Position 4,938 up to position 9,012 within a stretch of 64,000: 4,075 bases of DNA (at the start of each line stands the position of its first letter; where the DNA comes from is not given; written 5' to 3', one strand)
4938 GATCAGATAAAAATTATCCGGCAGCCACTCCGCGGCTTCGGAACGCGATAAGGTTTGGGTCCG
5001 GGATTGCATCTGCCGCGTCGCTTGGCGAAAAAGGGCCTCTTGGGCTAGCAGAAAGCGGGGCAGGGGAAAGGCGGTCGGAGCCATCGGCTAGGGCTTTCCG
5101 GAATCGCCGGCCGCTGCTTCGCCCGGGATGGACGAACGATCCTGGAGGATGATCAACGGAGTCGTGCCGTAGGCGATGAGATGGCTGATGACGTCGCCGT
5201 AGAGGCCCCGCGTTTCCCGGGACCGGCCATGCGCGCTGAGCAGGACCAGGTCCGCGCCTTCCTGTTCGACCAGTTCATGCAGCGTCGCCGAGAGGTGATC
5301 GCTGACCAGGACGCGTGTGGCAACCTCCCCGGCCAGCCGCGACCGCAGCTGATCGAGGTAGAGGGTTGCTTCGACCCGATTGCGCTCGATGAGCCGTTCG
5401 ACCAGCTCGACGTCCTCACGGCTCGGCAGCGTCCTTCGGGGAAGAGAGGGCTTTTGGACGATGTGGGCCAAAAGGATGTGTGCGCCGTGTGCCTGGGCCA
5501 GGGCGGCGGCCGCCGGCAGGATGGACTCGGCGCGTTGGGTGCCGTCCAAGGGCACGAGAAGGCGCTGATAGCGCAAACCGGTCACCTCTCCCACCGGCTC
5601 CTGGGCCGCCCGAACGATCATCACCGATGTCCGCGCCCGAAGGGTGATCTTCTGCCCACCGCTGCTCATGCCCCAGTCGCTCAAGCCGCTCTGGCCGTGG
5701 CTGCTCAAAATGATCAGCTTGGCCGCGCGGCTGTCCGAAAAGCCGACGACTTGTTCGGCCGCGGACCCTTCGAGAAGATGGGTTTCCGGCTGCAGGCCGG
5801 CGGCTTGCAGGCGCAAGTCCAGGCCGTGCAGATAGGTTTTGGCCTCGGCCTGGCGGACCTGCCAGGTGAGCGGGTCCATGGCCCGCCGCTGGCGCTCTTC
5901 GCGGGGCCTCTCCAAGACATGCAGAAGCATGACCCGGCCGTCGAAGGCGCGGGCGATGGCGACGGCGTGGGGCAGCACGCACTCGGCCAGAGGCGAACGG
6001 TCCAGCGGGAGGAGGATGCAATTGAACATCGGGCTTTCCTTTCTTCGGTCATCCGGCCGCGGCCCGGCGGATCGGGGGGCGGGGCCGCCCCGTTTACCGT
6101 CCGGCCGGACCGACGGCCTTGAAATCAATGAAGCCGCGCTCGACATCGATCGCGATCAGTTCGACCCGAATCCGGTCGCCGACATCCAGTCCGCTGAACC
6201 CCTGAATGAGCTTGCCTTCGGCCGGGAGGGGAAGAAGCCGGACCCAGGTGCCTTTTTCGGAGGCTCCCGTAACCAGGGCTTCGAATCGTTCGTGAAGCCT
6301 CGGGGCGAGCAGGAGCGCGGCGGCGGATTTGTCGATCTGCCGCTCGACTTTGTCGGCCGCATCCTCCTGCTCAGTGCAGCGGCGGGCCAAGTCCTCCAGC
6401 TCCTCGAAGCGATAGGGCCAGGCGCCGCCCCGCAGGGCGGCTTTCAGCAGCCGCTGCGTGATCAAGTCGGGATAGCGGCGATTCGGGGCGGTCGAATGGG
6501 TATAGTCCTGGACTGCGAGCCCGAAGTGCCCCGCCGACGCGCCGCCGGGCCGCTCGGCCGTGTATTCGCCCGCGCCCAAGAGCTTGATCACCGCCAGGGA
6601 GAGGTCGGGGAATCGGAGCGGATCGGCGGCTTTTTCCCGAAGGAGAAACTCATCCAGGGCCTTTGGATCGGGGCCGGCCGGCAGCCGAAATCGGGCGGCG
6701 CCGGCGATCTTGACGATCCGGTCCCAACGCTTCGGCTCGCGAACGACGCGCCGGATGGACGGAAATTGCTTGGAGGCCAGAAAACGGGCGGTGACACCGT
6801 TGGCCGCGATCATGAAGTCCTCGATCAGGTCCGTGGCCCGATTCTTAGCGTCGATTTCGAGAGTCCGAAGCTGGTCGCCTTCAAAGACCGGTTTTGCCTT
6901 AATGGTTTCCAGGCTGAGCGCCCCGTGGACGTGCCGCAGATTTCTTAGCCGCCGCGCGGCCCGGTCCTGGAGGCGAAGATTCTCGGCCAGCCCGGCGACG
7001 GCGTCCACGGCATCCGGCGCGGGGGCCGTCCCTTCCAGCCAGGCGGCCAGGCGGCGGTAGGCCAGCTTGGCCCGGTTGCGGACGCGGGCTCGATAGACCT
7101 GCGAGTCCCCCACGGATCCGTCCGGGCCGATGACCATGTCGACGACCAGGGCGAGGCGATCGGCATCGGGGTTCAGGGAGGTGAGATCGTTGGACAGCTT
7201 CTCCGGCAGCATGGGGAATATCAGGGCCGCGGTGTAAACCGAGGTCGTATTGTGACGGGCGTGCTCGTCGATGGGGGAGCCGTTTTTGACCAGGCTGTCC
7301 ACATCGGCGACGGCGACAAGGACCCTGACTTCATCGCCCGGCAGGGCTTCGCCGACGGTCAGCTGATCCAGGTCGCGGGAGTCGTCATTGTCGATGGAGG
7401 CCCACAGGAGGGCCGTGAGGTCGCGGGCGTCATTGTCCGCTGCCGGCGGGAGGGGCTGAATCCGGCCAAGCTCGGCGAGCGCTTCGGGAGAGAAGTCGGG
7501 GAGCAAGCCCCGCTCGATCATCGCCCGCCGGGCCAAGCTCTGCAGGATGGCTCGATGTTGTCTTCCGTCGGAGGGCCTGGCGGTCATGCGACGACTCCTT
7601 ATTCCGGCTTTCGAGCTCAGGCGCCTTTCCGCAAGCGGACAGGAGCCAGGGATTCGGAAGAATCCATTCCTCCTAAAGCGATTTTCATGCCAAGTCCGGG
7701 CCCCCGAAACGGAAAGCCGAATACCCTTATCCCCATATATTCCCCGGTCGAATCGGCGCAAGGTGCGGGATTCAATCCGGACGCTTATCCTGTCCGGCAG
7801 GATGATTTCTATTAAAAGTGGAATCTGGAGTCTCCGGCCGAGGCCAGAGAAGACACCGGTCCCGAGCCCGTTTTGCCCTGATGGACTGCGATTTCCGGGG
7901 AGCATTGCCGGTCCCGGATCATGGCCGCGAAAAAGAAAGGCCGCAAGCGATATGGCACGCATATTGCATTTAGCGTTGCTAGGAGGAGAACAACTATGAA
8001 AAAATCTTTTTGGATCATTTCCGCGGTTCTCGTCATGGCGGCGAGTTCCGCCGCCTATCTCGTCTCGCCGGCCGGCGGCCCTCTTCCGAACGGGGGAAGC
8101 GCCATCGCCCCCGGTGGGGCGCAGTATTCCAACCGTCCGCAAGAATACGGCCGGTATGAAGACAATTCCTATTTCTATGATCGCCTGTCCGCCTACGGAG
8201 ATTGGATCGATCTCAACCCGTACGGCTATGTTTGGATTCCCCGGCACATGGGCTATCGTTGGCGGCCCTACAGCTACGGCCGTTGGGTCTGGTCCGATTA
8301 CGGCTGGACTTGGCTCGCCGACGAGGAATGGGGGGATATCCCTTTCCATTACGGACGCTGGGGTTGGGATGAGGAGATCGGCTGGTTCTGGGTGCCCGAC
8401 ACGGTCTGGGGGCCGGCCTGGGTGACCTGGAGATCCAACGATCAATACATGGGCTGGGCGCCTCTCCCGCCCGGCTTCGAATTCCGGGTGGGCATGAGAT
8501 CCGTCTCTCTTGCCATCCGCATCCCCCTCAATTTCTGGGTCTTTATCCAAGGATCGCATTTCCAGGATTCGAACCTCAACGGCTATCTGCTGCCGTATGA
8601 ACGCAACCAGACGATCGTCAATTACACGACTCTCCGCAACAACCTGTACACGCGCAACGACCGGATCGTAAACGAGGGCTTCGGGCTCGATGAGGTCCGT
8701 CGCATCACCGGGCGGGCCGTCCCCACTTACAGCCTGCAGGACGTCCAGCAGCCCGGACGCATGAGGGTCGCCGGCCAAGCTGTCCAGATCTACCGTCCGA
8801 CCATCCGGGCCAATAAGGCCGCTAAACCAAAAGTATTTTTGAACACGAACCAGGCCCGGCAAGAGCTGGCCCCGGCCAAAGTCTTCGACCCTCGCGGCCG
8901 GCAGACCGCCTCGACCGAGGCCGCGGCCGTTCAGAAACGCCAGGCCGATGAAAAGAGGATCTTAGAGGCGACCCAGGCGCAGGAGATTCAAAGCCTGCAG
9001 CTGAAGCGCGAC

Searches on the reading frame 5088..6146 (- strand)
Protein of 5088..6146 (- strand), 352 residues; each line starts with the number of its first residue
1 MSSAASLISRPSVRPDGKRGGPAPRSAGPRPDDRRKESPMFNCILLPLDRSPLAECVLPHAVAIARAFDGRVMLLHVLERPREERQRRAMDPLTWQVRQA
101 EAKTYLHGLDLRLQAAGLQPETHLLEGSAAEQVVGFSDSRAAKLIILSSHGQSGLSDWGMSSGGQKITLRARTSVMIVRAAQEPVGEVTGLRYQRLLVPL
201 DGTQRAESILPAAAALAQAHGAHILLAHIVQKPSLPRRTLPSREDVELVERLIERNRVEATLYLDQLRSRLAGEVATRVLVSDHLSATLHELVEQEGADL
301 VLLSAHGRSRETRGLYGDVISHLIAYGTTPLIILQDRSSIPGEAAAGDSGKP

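Call 64: search_protein_families(library=pfam, proteins=[window:5088-6146:-], max_evalue=0.0001)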
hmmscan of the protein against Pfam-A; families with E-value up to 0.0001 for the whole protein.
window:5088-6146:- (352 aa): 1 family
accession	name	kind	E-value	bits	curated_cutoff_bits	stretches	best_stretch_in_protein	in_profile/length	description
PF00582.32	Usp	-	6.8e-37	127.6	24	2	40-179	1-141/141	Universal stress protein family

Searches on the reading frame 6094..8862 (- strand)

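Call 64: search_protein_families(library=pfam, proteins=[window:6094-8862:-], max_evalue=0.0001)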
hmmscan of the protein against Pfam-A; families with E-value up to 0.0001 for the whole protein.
window:6094-8862:- (922 aa): 2 families
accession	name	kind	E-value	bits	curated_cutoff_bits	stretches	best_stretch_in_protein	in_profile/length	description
PF00773.25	RNB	-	9.7e-79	265.4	29.3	1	480-811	2-325/326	RNB domain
PF18614.7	RNase_II_C_S1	-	2.6e-18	66.1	26.6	1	858-917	1-59/59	RNase II-type exonuclease C-terminal S1 domain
